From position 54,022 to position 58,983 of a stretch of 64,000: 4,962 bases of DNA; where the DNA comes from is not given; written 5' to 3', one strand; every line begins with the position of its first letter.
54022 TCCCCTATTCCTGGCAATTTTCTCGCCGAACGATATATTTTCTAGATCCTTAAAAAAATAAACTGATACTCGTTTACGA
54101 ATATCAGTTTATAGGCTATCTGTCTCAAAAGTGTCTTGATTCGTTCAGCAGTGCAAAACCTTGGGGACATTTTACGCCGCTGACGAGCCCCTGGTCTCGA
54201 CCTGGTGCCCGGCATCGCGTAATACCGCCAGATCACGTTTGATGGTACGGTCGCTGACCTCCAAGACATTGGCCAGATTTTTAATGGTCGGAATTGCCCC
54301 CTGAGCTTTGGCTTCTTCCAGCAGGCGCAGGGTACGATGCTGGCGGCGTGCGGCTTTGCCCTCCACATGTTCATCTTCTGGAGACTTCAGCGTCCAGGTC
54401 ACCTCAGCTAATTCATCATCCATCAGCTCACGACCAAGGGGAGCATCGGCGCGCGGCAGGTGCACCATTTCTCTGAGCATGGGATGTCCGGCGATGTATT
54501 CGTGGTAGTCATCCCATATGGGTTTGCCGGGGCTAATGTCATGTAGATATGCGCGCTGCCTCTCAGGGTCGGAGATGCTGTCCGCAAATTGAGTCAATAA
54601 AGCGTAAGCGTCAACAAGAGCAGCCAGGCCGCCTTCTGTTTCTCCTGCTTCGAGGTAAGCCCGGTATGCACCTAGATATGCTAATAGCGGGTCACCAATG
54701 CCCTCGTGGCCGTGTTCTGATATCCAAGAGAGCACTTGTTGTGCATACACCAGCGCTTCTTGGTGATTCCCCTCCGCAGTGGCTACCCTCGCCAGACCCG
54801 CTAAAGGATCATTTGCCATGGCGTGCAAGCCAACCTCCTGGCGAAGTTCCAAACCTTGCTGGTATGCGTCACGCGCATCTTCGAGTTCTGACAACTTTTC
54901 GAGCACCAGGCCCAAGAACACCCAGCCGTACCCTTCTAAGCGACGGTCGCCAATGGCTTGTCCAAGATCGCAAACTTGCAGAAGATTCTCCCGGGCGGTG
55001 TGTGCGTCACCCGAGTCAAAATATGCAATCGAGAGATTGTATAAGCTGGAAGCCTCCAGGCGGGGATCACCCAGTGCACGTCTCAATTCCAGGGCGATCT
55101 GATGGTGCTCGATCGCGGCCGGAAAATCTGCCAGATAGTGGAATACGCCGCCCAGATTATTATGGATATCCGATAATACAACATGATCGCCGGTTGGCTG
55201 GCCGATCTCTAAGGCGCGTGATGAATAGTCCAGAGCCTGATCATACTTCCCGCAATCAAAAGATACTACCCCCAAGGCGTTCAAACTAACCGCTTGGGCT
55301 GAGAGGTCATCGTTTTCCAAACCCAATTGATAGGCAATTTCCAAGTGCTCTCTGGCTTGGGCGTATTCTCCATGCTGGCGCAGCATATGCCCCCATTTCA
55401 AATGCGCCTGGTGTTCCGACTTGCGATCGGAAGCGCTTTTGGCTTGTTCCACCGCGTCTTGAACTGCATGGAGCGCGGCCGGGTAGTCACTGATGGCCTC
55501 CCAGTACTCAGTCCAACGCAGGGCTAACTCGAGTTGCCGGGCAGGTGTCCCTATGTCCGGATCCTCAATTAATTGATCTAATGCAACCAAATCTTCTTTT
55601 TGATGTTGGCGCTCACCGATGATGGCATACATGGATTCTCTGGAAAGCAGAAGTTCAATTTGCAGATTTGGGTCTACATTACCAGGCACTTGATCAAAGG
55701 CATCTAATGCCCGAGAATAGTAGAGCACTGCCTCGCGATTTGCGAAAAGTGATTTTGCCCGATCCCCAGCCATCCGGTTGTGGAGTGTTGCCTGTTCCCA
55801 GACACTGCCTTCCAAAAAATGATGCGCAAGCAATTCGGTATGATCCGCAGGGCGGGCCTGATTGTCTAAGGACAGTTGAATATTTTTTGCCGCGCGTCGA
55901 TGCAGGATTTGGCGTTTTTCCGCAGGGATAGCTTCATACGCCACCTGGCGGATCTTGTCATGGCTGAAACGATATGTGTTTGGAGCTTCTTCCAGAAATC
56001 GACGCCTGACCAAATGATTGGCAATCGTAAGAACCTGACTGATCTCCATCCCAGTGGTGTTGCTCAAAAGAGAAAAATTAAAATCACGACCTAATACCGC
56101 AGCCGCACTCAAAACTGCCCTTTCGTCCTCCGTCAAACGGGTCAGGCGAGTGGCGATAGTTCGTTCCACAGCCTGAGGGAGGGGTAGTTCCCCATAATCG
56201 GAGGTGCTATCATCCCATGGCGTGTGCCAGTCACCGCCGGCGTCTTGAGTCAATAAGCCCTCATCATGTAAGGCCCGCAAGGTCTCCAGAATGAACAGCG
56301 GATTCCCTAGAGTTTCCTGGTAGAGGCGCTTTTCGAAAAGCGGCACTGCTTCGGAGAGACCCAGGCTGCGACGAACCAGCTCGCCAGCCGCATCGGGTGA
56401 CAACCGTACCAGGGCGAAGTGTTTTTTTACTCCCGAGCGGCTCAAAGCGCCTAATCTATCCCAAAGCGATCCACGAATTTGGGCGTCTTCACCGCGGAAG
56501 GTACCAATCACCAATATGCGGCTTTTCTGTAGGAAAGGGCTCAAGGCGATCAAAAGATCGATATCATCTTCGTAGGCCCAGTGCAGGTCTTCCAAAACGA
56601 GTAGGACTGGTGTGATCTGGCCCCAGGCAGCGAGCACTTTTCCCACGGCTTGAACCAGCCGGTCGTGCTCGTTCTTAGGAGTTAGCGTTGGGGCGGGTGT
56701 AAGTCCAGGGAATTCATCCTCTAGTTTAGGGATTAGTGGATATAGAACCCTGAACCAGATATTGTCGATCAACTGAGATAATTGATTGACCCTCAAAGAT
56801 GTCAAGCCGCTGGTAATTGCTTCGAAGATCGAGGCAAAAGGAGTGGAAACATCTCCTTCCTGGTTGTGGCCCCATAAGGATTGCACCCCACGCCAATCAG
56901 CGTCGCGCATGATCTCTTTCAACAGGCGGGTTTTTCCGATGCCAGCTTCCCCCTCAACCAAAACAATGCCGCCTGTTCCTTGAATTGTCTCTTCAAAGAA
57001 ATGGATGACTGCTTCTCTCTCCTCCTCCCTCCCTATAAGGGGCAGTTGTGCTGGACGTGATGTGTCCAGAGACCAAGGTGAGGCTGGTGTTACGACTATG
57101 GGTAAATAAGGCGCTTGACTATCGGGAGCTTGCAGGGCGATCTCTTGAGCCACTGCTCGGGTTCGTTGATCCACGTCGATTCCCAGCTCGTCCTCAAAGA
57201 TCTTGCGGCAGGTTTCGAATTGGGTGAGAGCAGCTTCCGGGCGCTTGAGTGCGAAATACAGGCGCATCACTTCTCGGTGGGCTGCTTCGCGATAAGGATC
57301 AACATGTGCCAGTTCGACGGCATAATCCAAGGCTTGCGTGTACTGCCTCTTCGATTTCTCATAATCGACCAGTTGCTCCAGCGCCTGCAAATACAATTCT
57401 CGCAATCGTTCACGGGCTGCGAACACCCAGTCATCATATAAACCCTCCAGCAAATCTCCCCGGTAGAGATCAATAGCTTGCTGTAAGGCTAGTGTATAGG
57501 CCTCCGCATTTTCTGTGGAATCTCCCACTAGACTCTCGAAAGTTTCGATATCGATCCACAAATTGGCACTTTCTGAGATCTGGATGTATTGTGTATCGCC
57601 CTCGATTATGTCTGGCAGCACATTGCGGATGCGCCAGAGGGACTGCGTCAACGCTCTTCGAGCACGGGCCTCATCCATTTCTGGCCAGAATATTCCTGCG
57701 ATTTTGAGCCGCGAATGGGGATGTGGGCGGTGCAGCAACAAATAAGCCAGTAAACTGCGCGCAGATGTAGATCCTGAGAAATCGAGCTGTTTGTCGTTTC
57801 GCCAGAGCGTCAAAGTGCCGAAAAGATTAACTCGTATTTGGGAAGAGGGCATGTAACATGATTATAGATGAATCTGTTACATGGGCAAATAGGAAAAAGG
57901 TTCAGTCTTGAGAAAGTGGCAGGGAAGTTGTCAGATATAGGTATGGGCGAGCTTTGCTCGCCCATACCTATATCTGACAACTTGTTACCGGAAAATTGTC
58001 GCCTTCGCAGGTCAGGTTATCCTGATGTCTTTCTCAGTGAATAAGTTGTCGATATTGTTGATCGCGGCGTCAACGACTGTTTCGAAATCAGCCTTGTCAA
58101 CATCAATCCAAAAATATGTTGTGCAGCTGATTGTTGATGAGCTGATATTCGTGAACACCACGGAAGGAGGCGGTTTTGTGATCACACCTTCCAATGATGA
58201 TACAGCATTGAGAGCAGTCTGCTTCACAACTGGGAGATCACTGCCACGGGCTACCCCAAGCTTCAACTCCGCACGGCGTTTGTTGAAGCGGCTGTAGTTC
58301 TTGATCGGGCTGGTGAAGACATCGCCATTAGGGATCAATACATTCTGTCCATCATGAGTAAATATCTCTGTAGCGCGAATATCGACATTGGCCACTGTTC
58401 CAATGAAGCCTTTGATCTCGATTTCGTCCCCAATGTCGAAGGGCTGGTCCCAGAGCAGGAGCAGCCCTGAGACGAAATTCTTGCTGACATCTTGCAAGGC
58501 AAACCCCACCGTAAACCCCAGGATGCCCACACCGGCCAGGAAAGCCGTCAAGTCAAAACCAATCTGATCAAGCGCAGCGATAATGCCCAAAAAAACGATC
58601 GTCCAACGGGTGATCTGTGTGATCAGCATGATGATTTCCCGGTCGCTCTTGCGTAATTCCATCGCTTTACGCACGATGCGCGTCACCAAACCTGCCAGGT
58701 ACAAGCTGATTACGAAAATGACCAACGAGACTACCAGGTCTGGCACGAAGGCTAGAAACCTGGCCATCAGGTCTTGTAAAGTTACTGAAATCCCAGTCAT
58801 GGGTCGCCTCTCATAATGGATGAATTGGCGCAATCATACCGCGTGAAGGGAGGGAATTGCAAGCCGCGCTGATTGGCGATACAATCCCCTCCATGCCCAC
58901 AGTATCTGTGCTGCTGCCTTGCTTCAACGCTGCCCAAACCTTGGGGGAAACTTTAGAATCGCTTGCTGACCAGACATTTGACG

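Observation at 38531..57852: Regulator-linked, paralog-rich operon of secreted lipoproteins carrying four divergent HExxH zincin domains (candidate undescribed extracellular system)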

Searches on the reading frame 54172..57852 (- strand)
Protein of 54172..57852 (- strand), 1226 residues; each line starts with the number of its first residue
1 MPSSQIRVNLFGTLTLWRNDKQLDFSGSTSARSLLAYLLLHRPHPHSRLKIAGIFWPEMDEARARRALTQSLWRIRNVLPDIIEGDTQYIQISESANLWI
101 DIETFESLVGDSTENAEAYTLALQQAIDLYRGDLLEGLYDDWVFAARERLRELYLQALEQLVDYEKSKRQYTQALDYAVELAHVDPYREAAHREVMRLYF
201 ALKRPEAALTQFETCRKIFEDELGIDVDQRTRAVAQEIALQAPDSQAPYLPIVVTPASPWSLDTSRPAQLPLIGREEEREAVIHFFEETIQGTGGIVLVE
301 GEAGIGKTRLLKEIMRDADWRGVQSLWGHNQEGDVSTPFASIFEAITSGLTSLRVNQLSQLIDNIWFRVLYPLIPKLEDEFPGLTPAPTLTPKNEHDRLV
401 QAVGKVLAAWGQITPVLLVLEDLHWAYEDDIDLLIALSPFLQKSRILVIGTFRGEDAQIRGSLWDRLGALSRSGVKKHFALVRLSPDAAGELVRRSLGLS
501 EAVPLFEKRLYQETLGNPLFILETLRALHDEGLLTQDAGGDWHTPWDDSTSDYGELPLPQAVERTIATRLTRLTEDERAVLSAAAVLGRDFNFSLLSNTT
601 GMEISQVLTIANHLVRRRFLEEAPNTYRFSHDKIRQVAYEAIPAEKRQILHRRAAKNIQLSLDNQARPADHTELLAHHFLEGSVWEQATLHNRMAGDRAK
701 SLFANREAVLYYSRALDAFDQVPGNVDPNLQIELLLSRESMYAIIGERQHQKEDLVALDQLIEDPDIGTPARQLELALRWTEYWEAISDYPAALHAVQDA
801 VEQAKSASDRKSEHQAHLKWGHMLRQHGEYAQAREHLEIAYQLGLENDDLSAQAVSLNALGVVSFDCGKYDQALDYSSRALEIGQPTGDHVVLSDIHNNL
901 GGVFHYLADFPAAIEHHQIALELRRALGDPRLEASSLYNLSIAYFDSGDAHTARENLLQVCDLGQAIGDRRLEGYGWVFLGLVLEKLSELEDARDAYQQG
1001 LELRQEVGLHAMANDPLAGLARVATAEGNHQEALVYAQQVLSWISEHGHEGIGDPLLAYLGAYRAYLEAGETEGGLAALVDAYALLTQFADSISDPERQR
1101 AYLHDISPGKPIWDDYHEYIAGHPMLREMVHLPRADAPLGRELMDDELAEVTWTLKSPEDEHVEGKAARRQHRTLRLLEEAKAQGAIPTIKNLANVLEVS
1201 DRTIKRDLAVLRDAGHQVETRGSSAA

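Call 4: search_protein_families(library=pfam, proteins=[window:54172-57852:-], max_evalue=0.1)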
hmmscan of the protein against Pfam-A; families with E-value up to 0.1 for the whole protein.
window:54172-57852:- (1226 aa): 25 families
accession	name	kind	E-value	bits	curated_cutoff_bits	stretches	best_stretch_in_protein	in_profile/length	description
PF13424.12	TPR_12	-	2.9e-29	101.5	30.1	4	854-926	3-77/77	Tetratricopeptide repeat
PF03704.23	BTAD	-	8.2e-24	85.1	22.1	1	100-238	1-145/146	Bacterial transcriptional activator domain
PF13191.12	AAA_16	-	4.2e-22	79.9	32.6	1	271-449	1-167/167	AAA ATPase domain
PF00515.34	TPR_1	-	1.5e-14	53.5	27.8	3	977-1004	4-31/34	Tetratricopeptide repeat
PF07719.23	TPR_2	-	2.1e-12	46.6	27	1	976-1004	3-31/34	Tetratricopeptide repeat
PF17874.7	TPR_MalT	-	1.1e-11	45.1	45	1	863-1040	10-187/336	MalT-like TPR region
PF13374.12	TPR_10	-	9.4e-11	41.8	27.5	0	854-883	2-31/42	Tetratricopeptide repeat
PF07900.17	DUF1670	-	4e-08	33.3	25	1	1137-1223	50-142/220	Protein of unknown function (DUF1670)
PF13181.12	TPR_8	-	2.5e-07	30.8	25.7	0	977-1005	4-32/34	Tetratricopeptide repeat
PF08279.18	HTH_11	-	7.3e-06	26.2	25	1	1173-1221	1-49/55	HTH domain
PF13428.12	TPR_14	-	0.0001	23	23.5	0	816-845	3-32/44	Tetratricopeptide repeat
PF08220.18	HTH_DeoR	-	0.00077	19.6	21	1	1177-1216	5-43/57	DeoR-like helix-turn-helix domain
PF13401.12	AAA_22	-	0.0016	19.2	27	1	293-392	4-65/130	AAA domain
PF05729.18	NACHT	-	0.0024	18.2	26.7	1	297-318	3-24/167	NACHT domain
PF02367.23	TsaE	-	0.0044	17.4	26.6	0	278-320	6-47/128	Threonylcarbamoyl adenosine biosynthesis protein TsaE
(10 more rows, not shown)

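Call 5: search_protein_families(library=ncbifam, proteins=[window:54172-57852:-], max_evalue=0.1)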
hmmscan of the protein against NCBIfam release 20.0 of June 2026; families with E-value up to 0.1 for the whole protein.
window:54172-57852:- (1226 aa): 17 families
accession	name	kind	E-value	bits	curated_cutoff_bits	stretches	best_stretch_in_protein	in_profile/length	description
TIGR03903.1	TOMM_kin_cyc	equivalog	4.5e-47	160.6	705.75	1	268-882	479-1092/1267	TOMM system kinase/cyclase fusion protein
NF053617.1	SARPRegAfsRStmc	equivalog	1e-26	93.2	1430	3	5-310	28-336/986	SARP-family global regulator AfsR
NF041717.1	HaaA_phane_TPR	equivalog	1.1e-20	73.5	1125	1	793-1097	531-833/882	cyclophane-containing RiPP biosynthesis TPR protein HaaT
NF053520.1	HK_Porph_FimS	equivalog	6.8e-17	61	600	1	791-1037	61-307/618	sensor histidine kinase FimS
NF053720.1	NsdA_fam_reg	subfamily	1.6e-08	34.5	75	3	852-934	199-281/432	NsdA family TPR-like regulatory protein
NF041231.1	BagI_FevR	exception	5.8e-08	32.4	500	1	19-281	4-276/315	AfsR/SARP family transcriptional regulator BagI/FevR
NF050132.1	TransRegAbsR2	equivalog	4e-07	29.2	850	2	270-323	14-63/582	LuxR family transcriptional regulator AbsR2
TIGR02521.1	type_IV_pilW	equivalog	4.9e-07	29.5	154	2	937-1007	34-98/234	type IV pilus biogenesis/stability protein PilW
NF002725.1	PRK02603.1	equivalog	3.6e-05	23.9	143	1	809-885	30-103/173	photosystem I assembly protein Ycf3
NF040959.1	MamA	equivalog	0.00097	18.6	200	1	804-924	95-203/204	magnetosome protein MamA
NF007720.0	PRK10411.1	equivalog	0.018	14.4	259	1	1168-1222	3-53/243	L-fucose operon activator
TIGR03504.1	FimV_Cterm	subfamily_domain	0.02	14.9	30.65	0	938-964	3-29/44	FimV/HubP family polar landmark protein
NF041397.1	TranRegGlpR_Halo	equivalog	0.025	14.2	300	1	1188-1216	20-48/253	HTH-type transcriptional regulator GlpR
NF053736.1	AcpB_EbpR_MafR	subfamily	0.034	13.4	130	1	1170-1215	4-49/481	AcpB/EbpR/MafR family transcriptional regulator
NF041054.1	WAxxUGC_long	equivalog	0.068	12.4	300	0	796-860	258-322/354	ResA-like WAxxUGC motif-containing protein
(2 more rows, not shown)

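Call 15: list_cluster_members(proteins=[window:54172-57852:-, window:53741-54022:-, window:51849-53732:-, window:50242-51831:-, window:48251-50245:-, window:45489-48239:-, window:44303-45472:-, window:43563-44210:-, window:40449-43355:-, window:38531-40120:-])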
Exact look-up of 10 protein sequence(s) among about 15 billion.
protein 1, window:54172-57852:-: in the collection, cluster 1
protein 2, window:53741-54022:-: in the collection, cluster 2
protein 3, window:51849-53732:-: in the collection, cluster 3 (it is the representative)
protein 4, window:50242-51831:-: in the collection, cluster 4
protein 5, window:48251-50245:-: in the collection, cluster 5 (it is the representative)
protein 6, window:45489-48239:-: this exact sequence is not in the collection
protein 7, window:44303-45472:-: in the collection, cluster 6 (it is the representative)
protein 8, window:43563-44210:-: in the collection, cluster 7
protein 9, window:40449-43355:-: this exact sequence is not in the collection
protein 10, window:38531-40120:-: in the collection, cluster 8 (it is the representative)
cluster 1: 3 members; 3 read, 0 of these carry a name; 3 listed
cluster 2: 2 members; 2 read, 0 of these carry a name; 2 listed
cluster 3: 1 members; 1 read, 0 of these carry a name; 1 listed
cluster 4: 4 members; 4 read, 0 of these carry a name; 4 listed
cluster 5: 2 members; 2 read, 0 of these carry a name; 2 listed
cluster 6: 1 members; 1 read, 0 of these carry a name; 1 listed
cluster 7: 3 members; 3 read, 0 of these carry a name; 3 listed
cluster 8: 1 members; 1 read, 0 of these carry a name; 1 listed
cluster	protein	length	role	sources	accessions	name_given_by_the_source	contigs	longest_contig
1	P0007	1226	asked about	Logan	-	-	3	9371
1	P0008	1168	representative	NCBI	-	-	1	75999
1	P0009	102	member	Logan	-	-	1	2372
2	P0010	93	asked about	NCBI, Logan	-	-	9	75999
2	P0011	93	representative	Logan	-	-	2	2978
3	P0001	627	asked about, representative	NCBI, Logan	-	-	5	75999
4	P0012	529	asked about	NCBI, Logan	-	-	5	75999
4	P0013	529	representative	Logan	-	-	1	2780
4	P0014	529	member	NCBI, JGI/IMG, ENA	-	-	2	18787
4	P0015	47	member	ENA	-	-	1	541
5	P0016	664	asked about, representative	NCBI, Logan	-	-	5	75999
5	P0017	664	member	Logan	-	-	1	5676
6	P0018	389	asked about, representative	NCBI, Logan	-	-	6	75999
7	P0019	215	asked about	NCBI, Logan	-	-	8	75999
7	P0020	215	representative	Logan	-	-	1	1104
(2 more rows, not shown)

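Call 102: search_protein_families(library=padloc, proteins=[window:54172-57852:-], max_evalue=0.001)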
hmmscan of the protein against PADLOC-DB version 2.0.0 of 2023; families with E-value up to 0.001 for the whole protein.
window:54172-57852:- (1226 aa): 2 families
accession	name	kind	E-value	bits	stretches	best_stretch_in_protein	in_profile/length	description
PDLC01169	TPR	-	1.4e-13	48.8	2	838-944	93-199/252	TPR repeats containing protein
PDLC01457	WYL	-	0.00044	17.9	0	1173-1221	5-52/229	"CAS-I,CAS-II,CAS-III,CAS-IV,CAS-V,CAS-VI; associated_signaling"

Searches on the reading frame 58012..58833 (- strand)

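Call 69: search_protein_families(library=pfam, proteins=[window:58012-58833:-], max_evalue=0.001)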
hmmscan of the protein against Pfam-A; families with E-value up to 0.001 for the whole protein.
window:58012-58833:- (273 aa): 4 families
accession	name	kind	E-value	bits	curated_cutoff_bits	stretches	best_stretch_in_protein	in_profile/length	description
PF00924.24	MS_channel_2nd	-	2.8e-23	82.2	20.2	1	116-182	2-68/68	Mechanosensitive ion channel, beta-domain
PF05552.17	MS_channel_1st_1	-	3.7e-09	36.8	22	1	19-65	3-49/50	Mechanosensitive ion channel, conserved TM helix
PF21088.3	MS_channel_1st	-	8e-09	35.8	23.1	1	74-114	2-42/42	Mechanosensitive ion channel, transmembrane helices 2/3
PF21082.3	MS_channel_3rd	-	6.5e-08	33.3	21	1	189-272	2-88/88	Mechanosensitive ion channel MscS, C-terminal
